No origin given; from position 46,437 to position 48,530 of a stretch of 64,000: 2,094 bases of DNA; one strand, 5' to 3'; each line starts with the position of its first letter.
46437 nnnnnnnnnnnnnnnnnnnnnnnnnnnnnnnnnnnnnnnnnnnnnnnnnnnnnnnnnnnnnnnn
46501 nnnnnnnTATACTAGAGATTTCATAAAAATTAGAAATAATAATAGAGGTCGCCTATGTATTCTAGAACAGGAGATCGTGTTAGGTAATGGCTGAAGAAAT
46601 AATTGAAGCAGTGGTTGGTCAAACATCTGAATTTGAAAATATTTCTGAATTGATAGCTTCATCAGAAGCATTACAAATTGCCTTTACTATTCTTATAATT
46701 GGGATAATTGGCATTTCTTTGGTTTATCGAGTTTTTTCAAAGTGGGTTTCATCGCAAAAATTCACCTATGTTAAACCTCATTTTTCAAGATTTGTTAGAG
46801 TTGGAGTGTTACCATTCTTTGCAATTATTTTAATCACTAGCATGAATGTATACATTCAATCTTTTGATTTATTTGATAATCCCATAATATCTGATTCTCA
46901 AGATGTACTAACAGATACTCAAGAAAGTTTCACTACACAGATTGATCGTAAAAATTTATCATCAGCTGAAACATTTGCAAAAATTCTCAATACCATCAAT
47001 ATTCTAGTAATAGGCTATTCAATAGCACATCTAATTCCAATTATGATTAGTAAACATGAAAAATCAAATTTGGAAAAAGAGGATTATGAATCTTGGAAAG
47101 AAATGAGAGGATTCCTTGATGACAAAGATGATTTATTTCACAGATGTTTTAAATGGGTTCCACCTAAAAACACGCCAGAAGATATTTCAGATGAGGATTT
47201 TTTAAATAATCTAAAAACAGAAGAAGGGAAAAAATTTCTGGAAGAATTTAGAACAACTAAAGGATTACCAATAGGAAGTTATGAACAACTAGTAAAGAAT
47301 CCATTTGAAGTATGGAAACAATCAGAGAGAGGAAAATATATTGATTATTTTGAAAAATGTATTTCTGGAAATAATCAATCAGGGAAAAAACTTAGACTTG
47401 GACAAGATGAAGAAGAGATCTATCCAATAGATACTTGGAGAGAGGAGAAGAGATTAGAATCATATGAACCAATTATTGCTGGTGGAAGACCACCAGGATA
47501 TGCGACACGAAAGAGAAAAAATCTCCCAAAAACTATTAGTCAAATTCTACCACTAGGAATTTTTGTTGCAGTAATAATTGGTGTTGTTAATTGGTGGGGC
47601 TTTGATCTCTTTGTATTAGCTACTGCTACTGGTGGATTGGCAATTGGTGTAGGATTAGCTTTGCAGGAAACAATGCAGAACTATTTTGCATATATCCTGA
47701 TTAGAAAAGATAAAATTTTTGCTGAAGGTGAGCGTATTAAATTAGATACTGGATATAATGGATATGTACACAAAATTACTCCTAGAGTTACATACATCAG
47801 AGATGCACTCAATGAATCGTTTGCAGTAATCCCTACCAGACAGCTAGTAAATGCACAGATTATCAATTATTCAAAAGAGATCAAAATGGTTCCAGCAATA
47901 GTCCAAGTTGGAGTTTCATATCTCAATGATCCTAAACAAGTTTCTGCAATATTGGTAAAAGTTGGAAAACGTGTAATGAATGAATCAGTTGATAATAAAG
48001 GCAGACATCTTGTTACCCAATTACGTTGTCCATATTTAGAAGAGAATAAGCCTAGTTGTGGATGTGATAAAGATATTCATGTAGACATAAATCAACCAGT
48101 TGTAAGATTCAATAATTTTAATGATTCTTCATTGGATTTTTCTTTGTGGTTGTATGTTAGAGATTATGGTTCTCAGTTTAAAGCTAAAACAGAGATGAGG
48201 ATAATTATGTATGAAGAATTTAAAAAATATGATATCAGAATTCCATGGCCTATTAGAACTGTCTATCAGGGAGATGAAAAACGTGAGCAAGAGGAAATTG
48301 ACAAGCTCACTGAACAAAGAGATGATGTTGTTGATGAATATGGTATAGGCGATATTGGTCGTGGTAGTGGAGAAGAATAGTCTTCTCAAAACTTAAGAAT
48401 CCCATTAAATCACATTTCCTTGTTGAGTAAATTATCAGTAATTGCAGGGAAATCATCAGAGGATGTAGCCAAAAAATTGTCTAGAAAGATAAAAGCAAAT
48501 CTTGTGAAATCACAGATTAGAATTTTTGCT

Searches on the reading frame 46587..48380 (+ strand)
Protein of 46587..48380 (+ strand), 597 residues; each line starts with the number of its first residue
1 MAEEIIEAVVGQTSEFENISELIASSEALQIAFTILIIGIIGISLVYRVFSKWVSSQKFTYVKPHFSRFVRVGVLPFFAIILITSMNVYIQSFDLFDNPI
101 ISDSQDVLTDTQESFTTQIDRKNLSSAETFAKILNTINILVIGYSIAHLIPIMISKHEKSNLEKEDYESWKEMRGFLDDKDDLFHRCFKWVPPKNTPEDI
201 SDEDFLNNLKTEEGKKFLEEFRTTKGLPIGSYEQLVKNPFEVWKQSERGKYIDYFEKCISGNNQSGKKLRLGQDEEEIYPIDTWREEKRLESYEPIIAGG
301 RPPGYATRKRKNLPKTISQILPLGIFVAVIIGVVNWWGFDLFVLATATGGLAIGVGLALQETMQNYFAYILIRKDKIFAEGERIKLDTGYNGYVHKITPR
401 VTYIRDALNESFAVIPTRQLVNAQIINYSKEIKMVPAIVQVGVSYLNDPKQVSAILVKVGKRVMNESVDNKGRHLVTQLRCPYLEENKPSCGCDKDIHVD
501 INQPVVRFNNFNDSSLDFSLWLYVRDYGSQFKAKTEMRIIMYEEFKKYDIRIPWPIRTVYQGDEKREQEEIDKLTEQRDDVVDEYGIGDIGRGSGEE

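Call 81: search_protein_families(library=pfam, proteins=[window:46587-48380:+], max_evalue=1)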
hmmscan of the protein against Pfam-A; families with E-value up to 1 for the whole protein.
window:46587-48380:+ (597 aa): 5 families
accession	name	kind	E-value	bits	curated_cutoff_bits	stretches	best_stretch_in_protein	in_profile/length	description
PF00924.24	MS_channel_2nd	-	2.5e-07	31.2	20.2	1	362-430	2-68/68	Mechanosensitive ion channel, beta-domain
PF21082.3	MS_channel_3rd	-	3.2e-07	31.1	21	1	439-552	3-88/88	Mechanosensitive ion channel MscS, C-terminal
PF25353.1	PH_2nd_LRR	-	0.00047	20.3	27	1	122-165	35-78/165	Second PH domain in LRR-containing protein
PF14663.11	RasGEF_N_2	-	0.006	17.4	27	1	200-260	43-103/108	Rapamycin-insensitive companion of mTOR RasGEF_N domain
PF09973.14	DUF2208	-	0.58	10.2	24.3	1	18-90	79-149/231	Predicted membrane protein (DUF2208)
